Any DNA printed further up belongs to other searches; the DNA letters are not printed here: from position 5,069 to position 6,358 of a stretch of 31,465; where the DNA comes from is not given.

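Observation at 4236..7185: Two divergent transcarbamylases plus a carbamate kinase: a candidate ATP-yielding catabolic carbamoyl-phosphate module of unknown substrate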

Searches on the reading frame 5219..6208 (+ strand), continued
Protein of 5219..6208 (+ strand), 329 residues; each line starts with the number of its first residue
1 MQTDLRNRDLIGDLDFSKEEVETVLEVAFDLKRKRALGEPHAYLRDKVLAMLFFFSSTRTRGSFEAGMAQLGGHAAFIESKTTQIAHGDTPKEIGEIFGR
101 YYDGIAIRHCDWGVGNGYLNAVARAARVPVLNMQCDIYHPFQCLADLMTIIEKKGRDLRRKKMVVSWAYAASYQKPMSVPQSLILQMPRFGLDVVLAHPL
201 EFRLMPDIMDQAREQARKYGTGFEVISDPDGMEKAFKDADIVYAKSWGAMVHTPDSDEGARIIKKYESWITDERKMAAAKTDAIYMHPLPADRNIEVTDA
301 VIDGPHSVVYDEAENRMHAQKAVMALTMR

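Call 52: search_protein_families(library=ncbifam, proteins=[L075:6074-7411:+, L075:4587-5984:+, L047:4430-5752:+, L047:462-3422:+, L045:17250-18155:+, L087:17772-18923:-, L087:14780-16261:-, L087:16258-17760:-, L043:13757-15059:+], max_evalue=1e-10)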
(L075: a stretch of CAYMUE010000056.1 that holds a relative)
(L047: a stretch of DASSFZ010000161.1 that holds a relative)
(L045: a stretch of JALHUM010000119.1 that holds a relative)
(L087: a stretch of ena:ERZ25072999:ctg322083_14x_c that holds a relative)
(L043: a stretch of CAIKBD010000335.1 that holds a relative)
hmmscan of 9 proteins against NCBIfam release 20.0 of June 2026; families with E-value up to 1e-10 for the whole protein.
L075:6074-7411:+ (445 aa): 22 families
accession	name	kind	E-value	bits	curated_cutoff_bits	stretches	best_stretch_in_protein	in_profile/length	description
NF005540.0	PRK07203.1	equivalog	1.6e-137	458.8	444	1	6-444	2-442/444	putative aminohydrolase SsnA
TIGR03314.1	Se_ssnA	subfamily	1.5e-126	422.8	455.5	1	6-444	1-441/441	putative selenium metabolism protein SsnA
NF006252.0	PRK08393.1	equivalog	1.6e-47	162.5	617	1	26-427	21-410/424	N-ethylammeline chlorohydrolase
NF006549.0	PRK09045.1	equivalog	4.7e-47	160.6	540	1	5-434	9-433/444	TRZ/ATZ family hydrolase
NF004701.0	PRK06038.1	equivalog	1.2e-45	156.1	609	1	5-438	5-424/432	N-ethylammeline chlorohydrolase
NF006055.0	PRK08203.1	equivalog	2.8e-44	151.4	532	2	217-441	228-451/455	8-oxoguanine deaminase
NF005557.0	PRK07228.1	equivalog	1.1e-38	133.1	522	1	7-442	4-439/445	5'-deoxyadenosine deaminase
NF004995.0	PRK06380.1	subfamily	2.4e-29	102.6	567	1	6-427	3-410/418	metal-dependent hydrolase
NF006056.0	PRK08204.1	subfamily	4.3e-29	101.6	391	1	6-443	5-443/449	hypothetical protein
NF006681.0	PRK09229.1-2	equivalog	3.4e-28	98.6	362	1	196-442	204-449/451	formimidoylglutamate deiminase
NF006679.0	PRK09228.1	subfamily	9.5e-28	97.1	351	1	201-382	205-388/433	guanine deaminase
NF009059.0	PRK12393.1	equivalog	4e-27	95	543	1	12-439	14-454/460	amidohydrolase family protein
TIGR02967.1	guan_deamin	equivalog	1.5e-25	90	375.4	1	28-381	9-362/401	guanine deaminase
NF012037.0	PRK15493.1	equivalog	8e-23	80.9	779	1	11-319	8-310/435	bifunctional S-methyl-5'-thioadenosine deaminase/S-adenosylhomocysteine deaminase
NF005211.0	PRK06687.1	equivalog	2.3e-20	72.8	703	1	33-332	29-326/419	TRZ/ATZ family protein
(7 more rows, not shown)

L075:4587-5984:+ (465 aa): 33 families (the best 25 are shown)
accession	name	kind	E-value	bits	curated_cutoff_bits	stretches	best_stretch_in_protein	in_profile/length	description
TIGR03178.1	allantoinase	equivalog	7.2e-114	381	357.85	1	11-457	4-439/441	allantoinase AllB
NF004839.0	PRK06189.1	equivalog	1.1e-113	380.2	631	1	10-459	6-447/451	allantoinase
NF002668.0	PRK02382.1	equivalog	1.2e-97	327.4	452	1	21-450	10-419/436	dihydroorotase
TIGR00857.1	pyrC_multi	subfamily_domain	8.2e-92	308.3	279.05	1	20-442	1-409/412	dihydroorotase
NF005751.0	PRK07575.1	equivalog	6.7e-87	291.8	529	1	6-446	3-424/440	dihydroorotase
NF058539.1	ergo_uti2_ErtD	equivalog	3.5e-84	283.3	650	1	10-458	5-446/449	hydantoin-5-propionate amidohydrolase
NF006688.0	PRK09236.1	equivalog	3.9e-84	283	535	1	7-446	3-430/444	dihydroorotase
NF009941.0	PRK13404.1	subfamily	2.1e-83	280.6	647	1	10-457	8-459/478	dihydropyrimidinase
NF006559.0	PRK09060.1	equivalog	6.3e-80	268.6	482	1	10-445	8-425/444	dihydroorotase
NF058538.1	ergo_util_ErtD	equivalog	2.8e-79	267.1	600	1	10-459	4-446/446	hydantoin-5-propionate amidohydrolase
NF005960.0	PRK08044.1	equivalog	3.5e-78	263.3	688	1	10-458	6-449/453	allantoinase AllB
TIGR02033.1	D-hydantoinase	equivalog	1.1e-77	261.9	393.25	1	15-457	8-452/454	dihydropyrimidinase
NF006841.0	PRK09357.2-2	equivalog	7e-70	235.8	640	1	18-445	12-420/421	dihydroorotase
NF003271.0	PRK04250.1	equivalog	2.5e-69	233.9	405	1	19-457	13-402/407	dihydroorotase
NF006837.0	PRK09357.1-2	equivalog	3e-68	230.4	575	1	18-445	12-425/428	dihydroorotase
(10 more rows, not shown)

L047:4430-5752:+ (440 aa): 19 families
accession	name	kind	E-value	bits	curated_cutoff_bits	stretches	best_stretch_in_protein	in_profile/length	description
NF005540.0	PRK07203.1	equivalog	1.1e-158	528.5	444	1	1-440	2-442/444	putative aminohydrolase SsnA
TIGR03314.1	Se_ssnA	subfamily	7.3e-151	502.9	455.5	1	1-440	1-441/441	putative selenium metabolism protein SsnA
NF004701.0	PRK06038.1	equivalog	2e-61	208.1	609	1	2-439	7-429/432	N-ethylammeline chlorohydrolase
NF006549.0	PRK09045.1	equivalog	1.1e-54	185.7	540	1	2-436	11-439/444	TRZ/ATZ family hydrolase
NF005557.0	PRK07228.1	equivalog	2.5e-54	184.7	522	1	1-439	3-440/445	5'-deoxyadenosine deaminase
NF006252.0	PRK08393.1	equivalog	2.4e-51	175.1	617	1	2-435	4-422/424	N-ethylammeline chlorohydrolase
NF006055.0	PRK08203.1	equivalog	9.4e-43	146.4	532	2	214-438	230-452/455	8-oxoguanine deaminase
NF004995.0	PRK06380.1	subfamily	8.6e-41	140.3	567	1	2-426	4-413/418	metal-dependent hydrolase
NF012037.0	PRK15493.1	equivalog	3.1e-33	115.2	779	1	4-379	6-375/435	bifunctional S-methyl-5'-thioadenosine deaminase/S-adenosylhomocysteine deaminase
NF006056.0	PRK08204.1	subfamily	7.1e-31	107.4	391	1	1-435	5-439/449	hypothetical protein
NF009059.0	PRK12393.1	equivalog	4.1e-25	88.4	543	1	216-436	236-455/460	amidohydrolase family protein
NF005211.0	PRK06687.1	equivalog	7.4e-23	81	703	1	7-418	8-415/419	TRZ/ATZ family protein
NF006679.0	PRK09228.1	subfamily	8.9e-23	80.7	351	1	22-383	33-393/433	guanine deaminase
TIGR02967.1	guan_deamin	equivalog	3.9e-22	78.8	375.4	1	18-381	4-366/401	guanine deaminase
NF006681.0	PRK09229.1-2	equivalog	1.9e-20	73.1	362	1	14-421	15-434/451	formimidoylglutamate deiminase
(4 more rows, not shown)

L047:462-3422:+ (986 aa): 20 families
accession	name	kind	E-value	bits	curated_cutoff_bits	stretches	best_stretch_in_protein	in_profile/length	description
TIGR03313.1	Se_sel_red_Mo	hypoth_equivalog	4.8e-218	726.2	1101.9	3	367-975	349-950/951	molybdopterin-dependent oxidoreductase Mo/Fe-S-binding subunit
NF043082.1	XdhA_XDHase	equivalog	2.4e-210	700.5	780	1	214-975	1-753/758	xanthine dehydrogenase subunit XdhA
NF007426.0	PRK09970.1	equivalog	3e-197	657.1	916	1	211-975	3-756/761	xanthine dehydrogenase molybdenum-binding subunit XdhA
TIGR03194.1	4hydrxCoA_A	equivalog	3.2e-169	564.8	994.55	1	219-974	2-746/746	4-hydroxybenzoyl-CoA reductase subunit alpha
NF045668.1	pterin_aldehy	equivalog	2.9e-153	512.1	1100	2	210-975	171-905/905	molybdopterin-dependent aldehyde oxidoreductase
TIGR03311.1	Se_dep_XDH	equivalog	1.7e-146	489.5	830.45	3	213-614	161-548/848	selenium-dependent xanthine dehydrogenase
NF041018.1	glyceraldDH_alpha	equivalog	4.8e-130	435.2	790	1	214-971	3-741/741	glyceraldehyde dehydrogenase subunit alpha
TIGR03196.1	pucD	equivalog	1.9e-129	433.3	783.65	1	214-970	3-754/763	xanthine dehydrogenase subunit D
NF040766.1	CODH_aero_grp5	exception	1.2e-113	380.9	950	2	212-824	3-611/785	aerobic carbon-monoxide dehydrogenase large subunit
TIGR02416.1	CO_dehy_Mo_lg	equivalog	4.9e-100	335.8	991.15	1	224-973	3-770/770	aerobic carbon-monoxide dehydrogenase large subunit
NF041671.1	peri_hyde_PaoC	equivalog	7.6e-99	332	1180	1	207-974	11-731/735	aldehyde oxidoreductase molybdenum-binding subunit PaoC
TIGR02965.1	xanthine_xdhB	equivalog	2.6e-91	307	849.5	1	219-975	6-755/758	xanthine dehydrogenase molybdopterin binding subunit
TIGR02969.1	mam_aldehyde_ox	subfamily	8.2e-82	275.3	1912.3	2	204-940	566-1264/1330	aldehyde oxidase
NF043084.2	XdhC_XDHase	equivalog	1.6e-46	157.5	217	1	3-149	3-149/151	xanthine dehydrogenase subunit XdhC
NF041020.1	glyceraldDH_gamma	equivalog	2.1e-43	147.8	290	1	3-153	13-162/164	glyceraldehyde dehydrogenase subunit gamma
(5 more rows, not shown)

L045:17250-18155:+ (301 aa): 6 families
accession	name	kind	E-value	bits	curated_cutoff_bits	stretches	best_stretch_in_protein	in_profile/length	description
NF043083.1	XdhB_XDHase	equivalog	1.9e-51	174.9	310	1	16-300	5-287/289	xanthine dehydrogenase subunit XdhB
NF007427.0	PRK09971.1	equivalog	2.3e-47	161.6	287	1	16-300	5-287/292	xanthine dehydrogenase FAD-binding subunit XdhB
TIGR02963.1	xanthine_xdhA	equivalog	5.8e-39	134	467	1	16-290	193-462/468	xanthine dehydrogenase small subunit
TIGR03195.1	4hydrxCoA_B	equivalog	9.9e-38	130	404.55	2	18-128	7-115/321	4-hydroxybenzoyl-CoA reductase subunit beta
NF041019.1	glyceraldDH_beta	equivalog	2.7e-37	128.6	350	1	17-294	7-278/280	glyceraldehyde dehydrogenase subunit beta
TIGR03199.1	pucC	equivalog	1.6e-24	86.6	306.05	1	21-288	1-261/264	xanthine dehydrogenase subunit C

L087:17772-18923:- (383 aa): 12 families
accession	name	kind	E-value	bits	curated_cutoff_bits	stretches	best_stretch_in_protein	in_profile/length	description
NF005540.0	PRK07203.1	equivalog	9.3e-77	258.5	444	1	9-378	60-442/444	putative aminohydrolase SsnA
TIGR03314.1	Se_ssnA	subfamily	2.6e-71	240.8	455.5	1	8-378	58-441/441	putative selenium metabolism protein SsnA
NF006055.0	PRK08203.1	equivalog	5.5e-24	84.5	532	1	9-377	63-453/455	8-oxoguanine deaminase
NF006252.0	PRK08393.1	equivalog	4.9e-23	81.8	617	1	9-262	55-301/424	N-ethylammeline chlorohydrolase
NF006549.0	PRK09045.1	equivalog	1.2e-22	80.2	540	1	40-264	95-317/444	TRZ/ATZ family hydrolase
NF004701.0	PRK06038.1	equivalog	3.1e-21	75.6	609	1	9-262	58-304/432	N-ethylammeline chlorohydrolase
NF009059.0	PRK12393.1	equivalog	7.1e-21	74.4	543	1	11-374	65-455/460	amidohydrolase family protein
NF004995.0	PRK06380.1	subfamily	1.1e-19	70.8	567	1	34-261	75-298/418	metal-dependent hydrolase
NF012037.0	PRK15493.1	equivalog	2.5e-18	66.1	779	1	3-260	54-307/435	bifunctional S-methyl-5'-thioadenosine deaminase/S-adenosylhomocysteine deaminase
NF005557.0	PRK07228.1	equivalog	1.3e-13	50.5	522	1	41-262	84-311/445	5'-deoxyadenosine deaminase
TIGR02967.1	guan_deamin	equivalog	1.2e-11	44.3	375.4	1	58-257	90-296/401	guanine deaminase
NF005211.0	PRK06687.1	equivalog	1.3e-11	43.9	703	1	38-240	83-283/419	TRZ/ATZ family protein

L087:14780-16261:- (493 aa): 4 families
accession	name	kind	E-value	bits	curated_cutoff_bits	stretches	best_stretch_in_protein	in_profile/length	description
NF006050.0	PRK08197.1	equivalog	1.7e-23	83.1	303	1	111-337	79-284/406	threonine synthase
NF006094.0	PRK08246.1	subfamily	2.3e-16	60.1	331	1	127-308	34-192/310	serine/threonine dehydratase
NF004170.0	PRK05638.1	equivalog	9.8e-13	47.4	421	1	127-331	76-258/442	threonine synthase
NF005292.0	PRK06815.1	equivalog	9.8e-12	44.5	371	1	110-306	19-191/320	threonine/serine dehydratase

L087:16258-17760:- (500 aa): 4 families
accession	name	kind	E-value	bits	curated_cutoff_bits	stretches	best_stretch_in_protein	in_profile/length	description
TIGR01139.1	cysK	equivalog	8.7e-18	64.6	350.95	1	138-395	63-292/298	cysteine synthase A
TIGR01136.1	cysKM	subfamily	3.5e-17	62.7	344.15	1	138-395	63-293/299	cysteine synthase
NF007989.0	PRK10717.1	equivalog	2.1e-12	46.8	387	1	136-397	69-314/334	cysteine synthase A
TIGR01137.1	cysta_beta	equivalog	4.6e-12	45.4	510.25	1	126-324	57-253/457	cystathionine beta-synthase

L043:13757-15059:+ (434 aa): 19 families
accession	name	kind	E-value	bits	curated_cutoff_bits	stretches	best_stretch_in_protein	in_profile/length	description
NF005540.0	PRK07203.1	equivalog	4.4e-143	477.1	444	1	33-429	2-390/444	putative aminohydrolase SsnA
TIGR03314.1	Se_ssnA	subfamily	2.9e-133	445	455.5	1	33-429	1-389/441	putative selenium metabolism protein SsnA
NF004701.0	PRK06038.1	equivalog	5e-62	210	609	1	32-417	5-366/432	N-ethylammeline chlorohydrolase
NF006549.0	PRK09045.1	equivalog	7e-56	189.7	540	1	32-417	9-379/444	TRZ/ATZ family hydrolase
NF005557.0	PRK07228.1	equivalog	7.5e-53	179.8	522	1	33-417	3-375/445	5'-deoxyadenosine deaminase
NF006252.0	PRK08393.1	equivalog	1.8e-48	165.7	617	1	33-418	3-364/424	N-ethylammeline chlorohydrolase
NF006055.0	PRK08203.1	equivalog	4.9e-48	163.8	532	1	34-417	8-391/455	8-oxoguanine deaminase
NF004995.0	PRK06380.1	subfamily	1.5e-47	162.5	567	1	33-418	3-362/418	metal-dependent hydrolase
NF012037.0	PRK15493.1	equivalog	4.1e-39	134.6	779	1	36-417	6-372/435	bifunctional S-methyl-5'-thioadenosine deaminase/S-adenosylhomocysteine deaminase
NF009059.0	PRK12393.1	equivalog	2.1e-33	115.7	543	1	32-416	6-394/460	amidohydrolase family protein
NF006056.0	PRK08204.1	subfamily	2.9e-31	108.7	391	1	33-417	5-380/449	hypothetical protein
NF005211.0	PRK06687.1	equivalog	6.5e-30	104.2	703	1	40-416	9-371/419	TRZ/ATZ family protein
NF006681.0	PRK09229.1-2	equivalog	7e-22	77.8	362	1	47-417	16-387/451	formimidoylglutamate deiminase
NF006679.0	PRK09228.1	subfamily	7.6e-22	77.7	351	1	46-419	25-388/433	guanine deaminase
NF005552.0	PRK07213.1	equivalog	6.7e-21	74.6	294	1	221-396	162-332/382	chlorohydrolase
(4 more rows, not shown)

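Call 77: predict_structure(alignment_id=A3)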
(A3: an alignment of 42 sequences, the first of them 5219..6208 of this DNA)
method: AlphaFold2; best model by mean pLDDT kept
length: 329 residues; sequences in the alignment: 42
mean_pLDDT: 59.4   pTM: 0.62
mean pLDDT of the five models: 59.4, 54.9, 52.6, 52.2, 49.2
residues with pLDDT >= 90: 13; 70-90: 75; 50-70: 141; < 50: 100
segments of 3 or more residues with pLDDT < 50: 1-15, 44-72, 80-88, 169-174, 248-250, 288-317, 326-329
pLDDT, mean of each block of 10 residues (from residue 1): 44 50 60 57 46 38 43 53 42 66 57 57 66 56 63 67 72 53 78 84 74 88 83 80 59 63 68 69 60 30 38 45 49
secondary structure, 60 per line:
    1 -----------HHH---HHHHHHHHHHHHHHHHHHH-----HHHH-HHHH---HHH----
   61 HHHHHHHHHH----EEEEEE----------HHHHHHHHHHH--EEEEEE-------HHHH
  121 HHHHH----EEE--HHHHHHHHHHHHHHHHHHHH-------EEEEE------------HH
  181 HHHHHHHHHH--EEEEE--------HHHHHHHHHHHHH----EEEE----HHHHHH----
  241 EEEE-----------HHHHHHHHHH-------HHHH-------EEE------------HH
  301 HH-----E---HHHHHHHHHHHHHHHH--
elements in order: H18-36 H42-45 H47-50 H61-70 E75-80 H91-101 E104-109 H117-125 E130-132 H135-154 E162-166 H179-190 E193-197 H206-218 E223-226 H231-236 E241-244 H256-265 H273-276 E284-286 H299-302 H312-327

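Call 78: search_solved_structures(query=window:5219-6208:+, max_evalue=1e-45, show_alignments=3)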
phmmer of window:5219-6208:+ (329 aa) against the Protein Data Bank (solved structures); distinct sequences matched with E-value up to 1e-45: 15.
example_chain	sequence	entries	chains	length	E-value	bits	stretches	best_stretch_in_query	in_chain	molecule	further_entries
1pvv_A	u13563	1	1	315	3.2e-60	207.3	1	3-328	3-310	Ornithine carbamoyltransferase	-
1a1s_A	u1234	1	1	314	4.8e-60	206.7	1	4-328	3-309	ORNITHINE CARBAMOYLTRANSFERASE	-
3l04_A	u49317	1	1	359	6.2e-50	173.5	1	10-326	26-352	N-acetylornithine carbamoyltransferase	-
7nnf_A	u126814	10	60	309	1.2e-49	172.6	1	9-325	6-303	Ornithine carbamoyltransferase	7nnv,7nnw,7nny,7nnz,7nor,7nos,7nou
2i6u_A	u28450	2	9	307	1.2e-49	172.5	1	10-325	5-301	Ornithine carbamoyltransferase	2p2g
3m5c_A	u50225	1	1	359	2.1e-49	171.8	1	10-326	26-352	N-acetylornithine carbamoyltransferase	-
4f2g_A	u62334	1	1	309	7.3e-49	170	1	14-326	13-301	Ornithine carbamoyltransferase 1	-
3l05_A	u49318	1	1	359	7.5e-49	169.9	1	10-326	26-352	N-acetylornithine carbamoyltransferase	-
3kzc_A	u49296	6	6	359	7.5e-49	169.9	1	10-326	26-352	N-acetylornithine carbamoyltransferase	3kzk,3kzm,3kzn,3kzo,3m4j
3l02_A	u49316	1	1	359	7.5e-49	169.9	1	10-326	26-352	N-acetylornithine carbamoyltransferase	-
3l06_A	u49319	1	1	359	1e-48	169.5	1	10-326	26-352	N-acetylornithine carbamoyltransferase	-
3m5d_A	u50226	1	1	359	1e-48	169.5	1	10-326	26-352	N-acetylornithine carbamoyltransferase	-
3m4n_A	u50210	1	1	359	1.4e-48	169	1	10-326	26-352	N-acetylornithine carbamoyltransferase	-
4ep1_A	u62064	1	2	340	2e-46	162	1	5-325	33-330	Ornithine carbamoyltransferase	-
4nf2_A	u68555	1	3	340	2.8e-46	161.5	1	5-325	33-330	Ornithine carbamoyltransferase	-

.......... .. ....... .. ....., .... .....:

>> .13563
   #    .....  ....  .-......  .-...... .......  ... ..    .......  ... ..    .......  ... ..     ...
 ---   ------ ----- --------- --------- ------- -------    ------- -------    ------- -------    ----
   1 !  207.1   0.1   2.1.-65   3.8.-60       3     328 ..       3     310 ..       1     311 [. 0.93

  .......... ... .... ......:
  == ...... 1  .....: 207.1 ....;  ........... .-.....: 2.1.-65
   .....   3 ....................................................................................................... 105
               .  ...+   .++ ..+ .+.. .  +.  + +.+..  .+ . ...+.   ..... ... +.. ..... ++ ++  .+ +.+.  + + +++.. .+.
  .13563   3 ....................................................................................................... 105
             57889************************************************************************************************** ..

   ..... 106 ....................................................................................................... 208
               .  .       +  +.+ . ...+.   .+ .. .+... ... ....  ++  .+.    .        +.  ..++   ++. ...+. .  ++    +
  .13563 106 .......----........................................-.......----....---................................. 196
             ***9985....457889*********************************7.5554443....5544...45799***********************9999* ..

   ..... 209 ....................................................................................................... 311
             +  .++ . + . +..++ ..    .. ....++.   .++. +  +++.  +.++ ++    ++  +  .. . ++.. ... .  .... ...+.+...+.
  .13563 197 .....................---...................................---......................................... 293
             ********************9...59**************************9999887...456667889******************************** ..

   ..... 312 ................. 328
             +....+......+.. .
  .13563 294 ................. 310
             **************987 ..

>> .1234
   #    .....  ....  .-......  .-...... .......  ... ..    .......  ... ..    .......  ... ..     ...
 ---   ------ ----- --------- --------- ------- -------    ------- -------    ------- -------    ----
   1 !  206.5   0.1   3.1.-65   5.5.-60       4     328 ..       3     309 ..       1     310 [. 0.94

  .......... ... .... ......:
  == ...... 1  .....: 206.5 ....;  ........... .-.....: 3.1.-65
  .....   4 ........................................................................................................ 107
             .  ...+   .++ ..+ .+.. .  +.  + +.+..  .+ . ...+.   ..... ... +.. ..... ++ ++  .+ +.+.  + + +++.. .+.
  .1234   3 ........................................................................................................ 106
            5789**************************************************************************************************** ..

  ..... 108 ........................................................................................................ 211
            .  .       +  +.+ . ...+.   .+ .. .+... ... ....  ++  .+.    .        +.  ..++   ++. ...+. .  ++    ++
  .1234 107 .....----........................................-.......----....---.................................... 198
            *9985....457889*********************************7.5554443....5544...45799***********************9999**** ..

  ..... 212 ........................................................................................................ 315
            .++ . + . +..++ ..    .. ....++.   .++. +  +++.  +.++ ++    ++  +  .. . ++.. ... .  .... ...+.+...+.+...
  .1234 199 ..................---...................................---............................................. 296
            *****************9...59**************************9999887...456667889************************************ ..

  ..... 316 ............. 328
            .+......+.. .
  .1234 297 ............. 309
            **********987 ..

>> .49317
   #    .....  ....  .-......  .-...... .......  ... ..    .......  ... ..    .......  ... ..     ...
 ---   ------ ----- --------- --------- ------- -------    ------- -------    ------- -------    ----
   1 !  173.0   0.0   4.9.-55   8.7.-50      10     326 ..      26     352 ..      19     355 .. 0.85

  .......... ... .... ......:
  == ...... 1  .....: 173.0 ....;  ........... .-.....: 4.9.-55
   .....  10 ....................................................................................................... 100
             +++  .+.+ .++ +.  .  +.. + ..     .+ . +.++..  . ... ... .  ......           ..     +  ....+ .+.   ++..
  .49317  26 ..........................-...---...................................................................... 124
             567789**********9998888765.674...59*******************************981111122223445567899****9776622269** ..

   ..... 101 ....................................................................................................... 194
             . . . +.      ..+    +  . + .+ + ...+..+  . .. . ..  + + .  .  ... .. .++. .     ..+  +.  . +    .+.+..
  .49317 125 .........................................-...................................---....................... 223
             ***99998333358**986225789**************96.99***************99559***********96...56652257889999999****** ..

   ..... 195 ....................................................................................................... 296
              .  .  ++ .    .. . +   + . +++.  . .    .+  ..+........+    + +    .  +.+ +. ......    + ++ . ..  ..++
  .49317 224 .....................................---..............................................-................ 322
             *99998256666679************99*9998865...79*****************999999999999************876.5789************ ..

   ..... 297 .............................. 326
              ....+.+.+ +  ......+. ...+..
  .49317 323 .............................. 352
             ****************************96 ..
